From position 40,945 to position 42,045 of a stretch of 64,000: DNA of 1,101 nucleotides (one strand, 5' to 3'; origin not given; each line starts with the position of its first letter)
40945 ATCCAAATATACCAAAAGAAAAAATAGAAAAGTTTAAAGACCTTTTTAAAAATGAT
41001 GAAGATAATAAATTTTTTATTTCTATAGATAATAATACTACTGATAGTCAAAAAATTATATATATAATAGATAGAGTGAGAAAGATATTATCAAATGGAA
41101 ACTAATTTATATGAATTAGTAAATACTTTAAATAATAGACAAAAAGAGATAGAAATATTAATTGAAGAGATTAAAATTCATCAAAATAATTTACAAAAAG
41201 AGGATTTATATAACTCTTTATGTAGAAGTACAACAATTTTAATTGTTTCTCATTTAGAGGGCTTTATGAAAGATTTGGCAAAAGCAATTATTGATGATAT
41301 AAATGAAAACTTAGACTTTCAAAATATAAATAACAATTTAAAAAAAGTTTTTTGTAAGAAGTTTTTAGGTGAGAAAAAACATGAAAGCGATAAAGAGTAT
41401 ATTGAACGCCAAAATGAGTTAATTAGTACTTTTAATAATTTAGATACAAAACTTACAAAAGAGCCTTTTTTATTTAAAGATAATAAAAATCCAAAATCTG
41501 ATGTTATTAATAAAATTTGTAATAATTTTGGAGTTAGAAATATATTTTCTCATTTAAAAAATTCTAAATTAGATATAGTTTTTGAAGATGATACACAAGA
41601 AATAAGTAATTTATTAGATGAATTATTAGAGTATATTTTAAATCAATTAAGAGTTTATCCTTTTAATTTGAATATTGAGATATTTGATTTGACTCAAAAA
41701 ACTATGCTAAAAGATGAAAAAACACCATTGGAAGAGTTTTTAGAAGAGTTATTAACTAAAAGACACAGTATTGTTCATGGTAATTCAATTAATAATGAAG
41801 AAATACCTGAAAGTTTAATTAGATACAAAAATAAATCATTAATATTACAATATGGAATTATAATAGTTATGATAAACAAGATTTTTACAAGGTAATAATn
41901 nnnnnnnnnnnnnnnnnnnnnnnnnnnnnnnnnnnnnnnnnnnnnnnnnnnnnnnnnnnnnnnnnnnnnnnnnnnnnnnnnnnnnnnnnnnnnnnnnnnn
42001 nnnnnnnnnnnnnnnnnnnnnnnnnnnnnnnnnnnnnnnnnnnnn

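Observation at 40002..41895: Compact DUF262 + HEPN (Rx4H) gene pair between topA and yfcE is a candidate uncharacterised defence module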

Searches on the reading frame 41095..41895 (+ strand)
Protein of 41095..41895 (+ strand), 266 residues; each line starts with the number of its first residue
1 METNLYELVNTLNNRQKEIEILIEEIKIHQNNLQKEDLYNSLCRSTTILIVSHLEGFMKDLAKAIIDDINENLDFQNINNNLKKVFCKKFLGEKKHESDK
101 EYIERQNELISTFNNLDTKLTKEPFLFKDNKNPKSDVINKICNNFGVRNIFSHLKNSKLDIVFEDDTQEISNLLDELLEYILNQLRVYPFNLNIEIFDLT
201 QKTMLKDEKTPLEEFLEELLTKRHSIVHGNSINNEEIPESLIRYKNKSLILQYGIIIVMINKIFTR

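Call 3: search_protein_families(library=pfam, proteins=[window:41095-41895:+], max_evalue=1)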
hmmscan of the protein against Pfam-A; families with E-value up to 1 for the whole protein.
window:41095-41895:+ (266 aa): 5 families
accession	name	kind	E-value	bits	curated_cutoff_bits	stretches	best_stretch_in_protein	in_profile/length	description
PF18735.6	HEPN_RiboL-PSP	-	1.4e-17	64.7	28.4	1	12-247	3-177/191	RiboL-PSP-HEPN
PF18737.6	HEPN_MAE_28990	-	6.2e-12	46.6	26.8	1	7-249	4-192/211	MAE_28990/MAE_18760-like HEPN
PF22809.1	DUF7014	-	0.01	16.2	27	1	88-172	14-97/137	Domain of unknown function (DUF7014)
PF00201.24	UDPGT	-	0.035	13.4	19.5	1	93-179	58-139/499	UDP-glucoronosyl and UDP-glucosyl transferase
PF18032.6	FRP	-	0.23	12.3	26.6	0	63-116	22-73/99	Photoprotection regulator fluorescence recovery protein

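Call 4: search_protein_families(library=padloc, proteins=[window:41095-41895:+], max_evalue=1)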
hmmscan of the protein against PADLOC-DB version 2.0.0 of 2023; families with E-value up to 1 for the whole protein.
window:41095-41895:+ (266 aa): 1 family
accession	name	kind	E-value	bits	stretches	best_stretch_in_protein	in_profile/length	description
PDLC00174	HamB1|HamB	-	0.035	9.8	1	138-250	718-825/1163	DEAD-box helicase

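Call 5: search_protein_families(library=ncbifam, proteins=[window:41095-41895:+], max_evalue=1)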
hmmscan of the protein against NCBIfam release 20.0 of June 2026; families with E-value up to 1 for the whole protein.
window:41095-41895:+ (266 aa): 1 family
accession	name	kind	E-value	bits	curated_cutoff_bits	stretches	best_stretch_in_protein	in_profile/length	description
NF001493.0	PRK00346.2-3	equivalog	0.064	12.9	230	1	151-203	129-182/269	5'/3'-nucleotidase SurE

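Call 15: find_encoding_contigs(protein=window:41095-41895:+, flank=10000, max_places=6)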
Protein window:41095-41895:+ (266 aa): 2 contigs read that carry it; 1 place shown.
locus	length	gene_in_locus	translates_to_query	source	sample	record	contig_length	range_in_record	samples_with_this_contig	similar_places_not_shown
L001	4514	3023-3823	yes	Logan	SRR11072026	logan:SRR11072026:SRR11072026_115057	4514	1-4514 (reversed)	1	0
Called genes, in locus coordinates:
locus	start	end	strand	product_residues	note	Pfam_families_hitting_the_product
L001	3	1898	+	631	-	?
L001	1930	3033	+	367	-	PF03235:GmrSD_N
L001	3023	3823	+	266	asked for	PF18737:HEPN_MAE_28990, PF18735:HEPN_RiboL-PSP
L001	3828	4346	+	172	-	PF00149:Metallophos, PF12850:Metallophos_2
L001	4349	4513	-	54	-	?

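Call 16: find_homologous_proteins(query=window:41095-41895:+, max_evalue=0.001)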
Query window:41095-41895:+ (266 aa): 11 proteins with E <= 0.001 among 882 candidates.
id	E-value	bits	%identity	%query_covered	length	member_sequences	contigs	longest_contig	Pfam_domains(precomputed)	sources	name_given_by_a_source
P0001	9.2e-163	558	100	100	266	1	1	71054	PF18735.7,PF18737.7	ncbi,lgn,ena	-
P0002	2.0e-56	209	42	98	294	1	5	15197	PF18735.7,PF18737.7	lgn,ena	-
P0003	1.3e-52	197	41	97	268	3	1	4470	PF18735.7,PF18737.7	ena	-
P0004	1.6e-51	193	39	99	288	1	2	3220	PF18735.7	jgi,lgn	-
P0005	8.9e-51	191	39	99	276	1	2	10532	PF18735.7,PF18737.7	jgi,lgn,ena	jgi:hypothetical protein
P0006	1.1e-49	187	40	97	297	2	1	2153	PF18735.7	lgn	-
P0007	3.9e-47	179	37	100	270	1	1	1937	PF18735.7,PF18737.7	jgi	-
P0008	3.2e-46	176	38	100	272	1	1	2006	PF18735.7,PF18737.7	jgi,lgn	-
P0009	1.8e-37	147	37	96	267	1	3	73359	PF18735.7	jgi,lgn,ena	jgi:hypothetical protein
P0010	1.3e-33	135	36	93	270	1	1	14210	PF18735.7,PF18737.7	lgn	-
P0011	3.3e-33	133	34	91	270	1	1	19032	PF18735.7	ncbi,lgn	-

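Call 18: find_encoding_contigs(protein=P0009, flank=8000, max_places=3)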
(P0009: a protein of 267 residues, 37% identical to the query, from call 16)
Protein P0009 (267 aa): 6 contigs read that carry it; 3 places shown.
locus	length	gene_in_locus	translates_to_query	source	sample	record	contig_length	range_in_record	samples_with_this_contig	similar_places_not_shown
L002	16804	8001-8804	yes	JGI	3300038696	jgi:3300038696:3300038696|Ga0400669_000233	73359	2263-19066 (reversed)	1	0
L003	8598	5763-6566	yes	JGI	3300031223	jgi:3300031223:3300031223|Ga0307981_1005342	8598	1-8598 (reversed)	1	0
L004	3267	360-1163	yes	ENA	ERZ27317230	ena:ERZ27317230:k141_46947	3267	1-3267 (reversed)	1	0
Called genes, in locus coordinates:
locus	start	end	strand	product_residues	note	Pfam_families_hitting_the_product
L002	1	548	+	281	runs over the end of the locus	PF02517:Rce1-like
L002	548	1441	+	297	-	PF00586:AIRS, PF02769:AIRS_C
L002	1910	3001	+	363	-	PF00268:Ribonuc_red_sm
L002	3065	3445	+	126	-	PF05635:23S_rRNA_IVP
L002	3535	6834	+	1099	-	PF03477:ATP-cone, PF00317:Ribonuc_red_lgN, PF02867:Ribonuc_red_lgC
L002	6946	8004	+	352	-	PF03235:GmrSD_N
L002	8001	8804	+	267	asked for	PF18735:HEPN_RiboL-PSP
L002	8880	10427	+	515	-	PF07669:Eco57I, PF12950:TaqI_C (weak)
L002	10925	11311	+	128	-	PF04555:XhoI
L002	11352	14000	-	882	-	PF12704:MacB_PCD, PF02687:FtsX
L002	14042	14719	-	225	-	PF00005:ABC_tran, PF02463:SMC_N (faint)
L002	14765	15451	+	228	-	PF00657:Lipase_GDSL, PF13472:Lipase_GDSL_2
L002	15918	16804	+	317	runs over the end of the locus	PF17728:BsuBI_PstI_RE_N, PF06616:BsuBI_PstI_RE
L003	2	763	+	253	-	?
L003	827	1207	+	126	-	PF05635:23S_rRNA_IVP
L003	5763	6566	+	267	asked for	PF18735:HEPN_RiboL-PSP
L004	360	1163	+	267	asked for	PF18735:HEPN_RiboL-PSP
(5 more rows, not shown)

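Call 19: find_encoding_contigs(protein=P0002, flank=8000, max_places=3)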
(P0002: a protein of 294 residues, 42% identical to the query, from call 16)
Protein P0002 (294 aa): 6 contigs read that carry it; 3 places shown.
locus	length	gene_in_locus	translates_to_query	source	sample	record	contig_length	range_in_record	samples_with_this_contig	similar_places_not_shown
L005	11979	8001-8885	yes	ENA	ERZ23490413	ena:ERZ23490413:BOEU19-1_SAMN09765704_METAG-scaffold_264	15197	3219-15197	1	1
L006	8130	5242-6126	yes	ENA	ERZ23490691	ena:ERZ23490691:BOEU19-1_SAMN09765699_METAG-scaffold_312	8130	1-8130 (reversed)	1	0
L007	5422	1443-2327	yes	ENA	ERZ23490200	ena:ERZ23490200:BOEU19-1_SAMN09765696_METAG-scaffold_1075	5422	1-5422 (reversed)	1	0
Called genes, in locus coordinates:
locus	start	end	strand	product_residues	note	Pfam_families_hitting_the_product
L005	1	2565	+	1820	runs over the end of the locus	PF05593:RHS_repeat (faint), PF25023:TEN_YD-shell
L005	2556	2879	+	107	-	-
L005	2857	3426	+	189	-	-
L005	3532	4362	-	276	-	PF13276:HTH_21, PF00665:rve, PF13683:rve_3, PF13333:rve_2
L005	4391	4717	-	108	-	PF01527:HTH_Tnp_1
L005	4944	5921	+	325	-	PF00478:IMPDH (faint), PF03060:NMO, PF01070:FMN_dh (weak), PF05690:ThiG (weak)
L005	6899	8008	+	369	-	PF03235:GmrSD_N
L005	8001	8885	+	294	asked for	PF18737:HEPN_MAE_28990 (weak), PF18735:HEPN_RiboL-PSP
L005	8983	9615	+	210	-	PF00702:Hydrolase, PF13419:HAD_2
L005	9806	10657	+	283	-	PF02567:PhzC-PhzF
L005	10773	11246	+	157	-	PF04266:ASCH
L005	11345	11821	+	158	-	PF13302:Acetyltransf_3 (weak), PF13420:Acetyltransf_4 (weak), PF00583:Acetyltransf_1, PF13673:Acetyltransf_10 (faint), PF13508:Acetyltransf_7 (weak)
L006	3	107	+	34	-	?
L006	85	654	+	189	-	-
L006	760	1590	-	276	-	PF13276:HTH_21, PF00665:rve, PF13683:rve_3, PF13333:rve_2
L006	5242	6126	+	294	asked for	PF18737:HEPN_MAE_28990 (weak), PF18735:HEPN_RiboL-PSP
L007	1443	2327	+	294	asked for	PF18737:HEPN_MAE_28990 (weak), PF18735:HEPN_RiboL-PSP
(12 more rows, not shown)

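Call 21: find_encoding_contigs(protein=P0011, flank=8000, max_places=2)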
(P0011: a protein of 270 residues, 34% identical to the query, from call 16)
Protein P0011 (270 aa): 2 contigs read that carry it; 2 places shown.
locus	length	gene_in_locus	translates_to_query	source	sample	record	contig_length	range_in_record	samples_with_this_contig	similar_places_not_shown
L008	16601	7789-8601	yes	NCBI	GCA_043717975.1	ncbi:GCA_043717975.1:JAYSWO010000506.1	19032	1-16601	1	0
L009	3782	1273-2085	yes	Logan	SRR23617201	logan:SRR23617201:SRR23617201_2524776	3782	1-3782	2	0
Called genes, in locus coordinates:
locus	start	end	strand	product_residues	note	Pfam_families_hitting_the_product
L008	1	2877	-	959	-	?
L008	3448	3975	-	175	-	PF07606:DUF1569 (weak), PF12867:DinB_2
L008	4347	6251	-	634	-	PF26550:Tricorn_2nd (faint), PF00930:DPPIV_N (faint), PF02129:Peptidase_S15 (weak), PF20434:BD-FAE, PF00561:Abhydrolase_1 (weak), PF00326:Peptidase_S9, PF12146:Hydrolase_4 (faint)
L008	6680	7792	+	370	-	PF03235:GmrSD_N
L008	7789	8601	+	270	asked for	PF18735:HEPN_RiboL-PSP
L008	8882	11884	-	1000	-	PF05729:NACHT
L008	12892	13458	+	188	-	-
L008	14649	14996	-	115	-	PF01381:HTH_3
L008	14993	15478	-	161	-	-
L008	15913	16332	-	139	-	PF01850:PIN (weak), PF13470:PIN_3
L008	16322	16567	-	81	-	PF19891:DUF6364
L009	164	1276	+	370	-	PF03235:GmrSD_N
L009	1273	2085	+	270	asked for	PF18735:HEPN_RiboL-PSP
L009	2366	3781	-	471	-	?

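Call 22: find_encoding_contigs(protein=P0010, flank=8000, max_places=2)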
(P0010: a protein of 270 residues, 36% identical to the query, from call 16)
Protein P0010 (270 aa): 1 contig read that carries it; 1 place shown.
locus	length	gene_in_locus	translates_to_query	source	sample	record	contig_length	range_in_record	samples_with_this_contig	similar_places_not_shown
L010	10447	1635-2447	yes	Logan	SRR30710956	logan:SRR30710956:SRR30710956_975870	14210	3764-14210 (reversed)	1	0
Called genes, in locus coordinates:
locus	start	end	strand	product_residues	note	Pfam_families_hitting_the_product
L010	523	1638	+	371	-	PF03235:GmrSD_N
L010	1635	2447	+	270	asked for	PF18737:HEPN_MAE_28990 (weak), PF18735:HEPN_RiboL-PSP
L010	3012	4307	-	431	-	-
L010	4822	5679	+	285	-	-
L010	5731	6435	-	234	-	-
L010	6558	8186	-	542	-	PF04851:ResIII (weak), PF00270:DEAD, PF00271:Helicase_C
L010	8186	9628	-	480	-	-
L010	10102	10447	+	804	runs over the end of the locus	PF02384:N6_Mtase, PF01170:UPF0020 (faint), PF07669:Eco57I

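Call 43: search_protein_families(library=padloc, alignment_id=A3, max_evalue=1)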
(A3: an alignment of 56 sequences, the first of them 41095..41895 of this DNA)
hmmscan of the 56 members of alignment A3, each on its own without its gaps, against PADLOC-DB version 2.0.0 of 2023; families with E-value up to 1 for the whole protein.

A. member 1, window:41095-41895:+ (266 aa): 1 family
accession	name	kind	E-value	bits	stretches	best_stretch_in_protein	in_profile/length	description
PDLC00174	HamB1|HamB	-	0.035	9.8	1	138-250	718-825/1163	DEAD-box helicase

B. families by the number of members that match (of 56 scanned): 16 families
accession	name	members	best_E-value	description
PDLC00745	Effector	2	0.0011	Endonuclease (NucC)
PDLC01474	Csm2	1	0.00027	CAS-III-D; effector_SS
PDLC01805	CARF1--CARF_HEPN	1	0.00083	-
PDLC01828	CARF2--CARF_HEPN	1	0.0017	-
PDLC03841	LeoBC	1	0.003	-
PDLC01638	Csm6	1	0.0037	CAS-III; associated_signaling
PDLC01011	Csm2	1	0.0046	Csm2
PDLC01687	Csx1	1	0.0069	Csx1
PDLC03477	REase_II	1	0.0089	Type II restriction enzyme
PDLC01899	CARF4--CARF_PDDEXK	1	0.016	-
PDLC00917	Cas10b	1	0.018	"CRISPR-associated protein Cas10/Cmr2, subtype III-B"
PDLC04066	PD-T4-7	1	0.018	-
PDLC04111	JukA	1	0.021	-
PDLC02074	Cas2_IIIb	1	0.03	-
PDLC00174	HamB1|HamB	1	0.035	DEAD-box helicase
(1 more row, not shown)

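Call 44: search_solved_structures(query=A3, max_evalue=10)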
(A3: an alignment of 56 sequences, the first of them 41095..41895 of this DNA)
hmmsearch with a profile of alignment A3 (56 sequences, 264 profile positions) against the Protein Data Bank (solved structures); distinct sequences matched with E-value up to 10: 5.
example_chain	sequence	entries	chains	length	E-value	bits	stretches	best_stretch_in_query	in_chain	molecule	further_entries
1y6n_L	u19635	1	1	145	0.015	18.2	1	76-153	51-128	Viral interleukin-10 homolog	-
1vlk_A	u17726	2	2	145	0.018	17.9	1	76-153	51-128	VIRAL INTERLEUKIN-10 | Viral interleukin-10 homolog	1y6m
9wen_B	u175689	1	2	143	0.56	13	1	78-152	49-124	Interleukin-10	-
6eu9_A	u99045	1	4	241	0.82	12.5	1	170-211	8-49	Retinoic acid receptor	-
8v4y_W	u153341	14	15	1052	1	12.2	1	149-220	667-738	SWI/SNF-related matrix-associated actin-dependent regulator of chromatin subfamily A membe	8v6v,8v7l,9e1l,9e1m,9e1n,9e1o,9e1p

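Call 48: search_dna_similar(query=window:41095-41895:+, collection=plasmids, mode=protein, max_rows=40, max_evalue=0.001)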
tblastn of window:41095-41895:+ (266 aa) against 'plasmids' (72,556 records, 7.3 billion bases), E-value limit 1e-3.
Records with a match: 1; places in all: 1; records where one place covers at least 80% of the query: 1.
Best place of each record, by identity: <60% 1.
By first word of the organism name: Klebsiella 1.
By predicted mobility (MOB-suite, as given by PLSDB): conjugative 1.
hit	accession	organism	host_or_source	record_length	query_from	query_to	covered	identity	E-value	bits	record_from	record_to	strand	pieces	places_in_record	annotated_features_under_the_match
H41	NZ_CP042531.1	Klebsiella aerogenes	Homo sapiens,Whole organism,clinical ...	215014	36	263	86%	34.2%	6e-28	119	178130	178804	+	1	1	HEPN domain-containing protein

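Call 58: predict_structure(alignment_id=A1)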
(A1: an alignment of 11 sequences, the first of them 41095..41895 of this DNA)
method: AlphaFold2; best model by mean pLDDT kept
length: 266 residues; sequences in the alignment: 11
mean_pLDDT: 91.1   pTM: 0.90
mean pLDDT of the five models: 91.1, 90.5, 90.1, 89.4, 89.1
residues with pLDDT >= 90: 201; 70-90: 57; 50-70: 6; < 50: 2
segments of 3 or more residues with pLDDT < 50: none
pLDDT, mean of each block of 10 residues (from residue 1): 94 94 92 85 92 93 96 93 93 86 95 95 85 90 94 95 91 96 93 94 90 94 84 68 94 97 81
secondary structure, 60 per line:
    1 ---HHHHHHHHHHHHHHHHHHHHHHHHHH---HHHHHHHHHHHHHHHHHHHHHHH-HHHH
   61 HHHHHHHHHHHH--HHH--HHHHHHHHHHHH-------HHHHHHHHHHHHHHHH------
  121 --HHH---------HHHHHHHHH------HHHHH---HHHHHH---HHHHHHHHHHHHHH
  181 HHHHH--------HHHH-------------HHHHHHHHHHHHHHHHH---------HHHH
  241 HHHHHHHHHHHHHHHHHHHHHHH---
elements in order: H4-29 H33-55 H57-72 H80-91 H99-114 H135-143 H150-154 H158-163 H167-185 H194-197 H211-227 H237-263

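Call 61: fold_search(model_id=the predicted structure, library=pdb)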
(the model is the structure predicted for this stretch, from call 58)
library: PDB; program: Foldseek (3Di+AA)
matches with E <= 10: 97; with E <= 0.001: 0
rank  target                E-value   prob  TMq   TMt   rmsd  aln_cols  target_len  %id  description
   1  8glt_1                9.6e-01  0.08  0.15  0.17  20.1       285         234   12  Backbone model of de novo-designed chlorophyll-binding nanocage O32-15 (released 2024-03-27)
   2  3fay                  9.6e-01  0.05  0.13  0.11  19.8       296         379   12  Crystal structure of the GAP-related domain of IQGAP1 (released 2009-03-24)
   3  5cjp_E                1.2e+00  0.05  0.14  0.11  20.0       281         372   18  The Structural Basis for Cdc42-Induced Dimerization of IQGAPs (released 2016-08-10)
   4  5vxl_A                1.3e+00  0.04  0.14  0.14  19.3       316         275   11  2.80 A resolution structure of IpaD from Shigella flexneri in complex with single-domain antibody JPS-G3 (released 2017-08-30)
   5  8ubg_A                1.5e+00  0.20  0.28  0.31  16.3       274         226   10  DpHF19 filament (released 2024-04-10)
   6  9uwd                  1.5e+00  0.10  0.24  0.16  30.3       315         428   11  Cryo-EM structure of inactive-DP1 (released 2025-05-28)
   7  8oyx_A                1.6e+00  0.07  0.14  0.16  19.5       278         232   13  De novo designed soluble GPCR-like fold GLF_18 (released 2023-10-18)
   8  6h2e_Q                1.7e+00  0.04  0.13  0.13  28.9       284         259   10  Structure of the soluble AhlC of the tripartite alpha-pore forming toxin, AHL, from Aeromonas hydrophila. (released 2019-07-10)
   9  8hao_R                2.0e+00  0.06  0.16  0.13  19.7       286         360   10  Human parathyroid hormone receptor-1 dimer (released 2022-12-21)
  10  9b3x_A                2.0e+00  0.06  0.17  0.08  25.4       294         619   10  Rat TRPV2 E724A/D725A bound to 2-APB (released 2025-02-26)
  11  7tad_C                2.1e+00  0.08  0.18  0.22  24.3       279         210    9  CryoEM structure of the (NPR1)2-(TGA3)2 complex (released 2022-03-16)
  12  8ekp_A                2.1e+00  0.04  0.16  0.08  25.9       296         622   11  Apo rat TRPV2 in nanodiscs, state 1 (released 2023-09-27)
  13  5wiu                  2.1e+00  0.03  0.12  0.09  26.5       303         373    9  Structure of the human D4 Dopamine receptor in complex with Nemonapride (released 2017-10-18)
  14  6z4s                  2.4e+00  0.06  0.19  0.14  17.6       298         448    9  Crystal structure of the neurotensin receptor 1 (NTSR1-H4bmx) in complex with the small molecule inverse agonist SR48692 (released 2021-02-10)
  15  6uth_a                2.4e+00  0.05  0.15  0.17  19.8       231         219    9  Allosteric coupling between alpha-rings of 20S proteasome, 20S proteasome singly capped with a PA26/E102A_PANc, togeth (released 2020-09-09)
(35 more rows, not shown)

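Call 70: fold_search(model_id=the predicted structure, library=viral)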
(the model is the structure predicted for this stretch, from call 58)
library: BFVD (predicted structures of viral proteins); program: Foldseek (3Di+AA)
matches with E <= 10: 82; with E <= 0.001: 0
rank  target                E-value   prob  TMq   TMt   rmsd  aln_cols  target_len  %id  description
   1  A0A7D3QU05            1.4e-01  0.23  0.21  0.15  18.5       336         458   12  DnaJ chaperone protein [Fadolivirus FV1/VV64]
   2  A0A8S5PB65            2.3e-01  0.98  0.45  0.55   8.9       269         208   15  MAE-28990/MAE-18760-like HEPN domain-containing protein [Phage sp. ctPtC7]
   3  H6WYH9                7.3e-01  0.18  0.21  0.22  14.6       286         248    8  Tail related protein [Hafnia phage Enc34]
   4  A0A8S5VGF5            9.2e-01  0.11  0.23  0.15  18.9       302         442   11  Uncharacterized protein [Myoviridae sp. ctkfK18]
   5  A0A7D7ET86            1.5e+00  0.03  0.13  0.10  23.6       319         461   14  (no name in the UniProt tables at hand)
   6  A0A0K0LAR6            1.6e+00  0.06  0.14  0.06  21.7       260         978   11  Polyprotein (Fragment) [Chicken picornavirus HK-2014]
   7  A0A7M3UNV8            1.9e+00  0.08  0.17  0.19  18.6       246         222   14  Uncharacterized protein [Pyramimonas orientalis virus]
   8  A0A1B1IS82            2.1e+00  0.02  0.13  0.08  21.7       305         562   13  (no name in the UniProt tables at hand)
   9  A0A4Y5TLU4            2.2e+00  0.04  0.13  0.11  26.8       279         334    8  (no name in the UniProt tables at hand)
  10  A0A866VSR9            2.4e+00  0.05  0.19  0.15  17.7       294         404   12  G protein-coupled receptor-1 [Elephant endotheliotropic herpesvirus 3A]
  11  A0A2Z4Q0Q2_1          2.8e+00  0.06  0.14  0.05  19.3       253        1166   13  (no name in the UniProt tables at hand)
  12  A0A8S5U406            2.8e+00  0.03  0.12  0.11  38.1       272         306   14  Uncharacterized protein [Podoviridae sp. ctP1X6]
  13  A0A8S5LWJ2            2.9e+00  0.20  0.23  0.38  12.5       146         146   13  Uncharacterized protein [Siphoviridae sp. ctabX13]
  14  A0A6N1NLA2            2.9e+00  0.08  0.25  0.26  19.3       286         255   11  Lysoplasmalogenase [Tupanvirus soda lake]
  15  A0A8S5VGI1            3.0e+00  0.03  0.15  0.13  19.6       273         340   12  Uncharacterized protein [Myoviridae sp. ctkfK18]
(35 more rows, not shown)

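Call 86: search_protein_representatives(alignment_id=A1)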
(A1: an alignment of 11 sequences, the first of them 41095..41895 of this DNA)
Query: 11 sequences, 268 profile positions. Proteins with E-value up to 0.001 (for the whole library): 281; up to 1e-10: 179; up to 1e-30: 123. The best 150 are listed.
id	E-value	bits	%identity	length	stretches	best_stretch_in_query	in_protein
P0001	9.9e-103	359.8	-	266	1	2-263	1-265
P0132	1.3e-95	336.5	-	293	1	1-264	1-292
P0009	4.9e-95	334.5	-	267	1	2-265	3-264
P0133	2.8e-86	305.8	-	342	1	1-262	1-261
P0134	7.9e-80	284.7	-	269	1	2-264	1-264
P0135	1.6e-79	283.7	-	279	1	1-263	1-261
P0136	1.7e-79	283.6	-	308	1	11-265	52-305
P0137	3.1e-79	282.7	-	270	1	2-263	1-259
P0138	1.0e-76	274.5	-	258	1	2-261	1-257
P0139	1.4e-75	270.8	-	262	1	2-262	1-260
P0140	2.3e-75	270.0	-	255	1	2-262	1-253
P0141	2.5e-75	269.9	-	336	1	3-261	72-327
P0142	2.1e-74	266.9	-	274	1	3-263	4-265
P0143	5.4e-74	265.5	-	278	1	2-266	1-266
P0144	6.0e-74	265.4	-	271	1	2-264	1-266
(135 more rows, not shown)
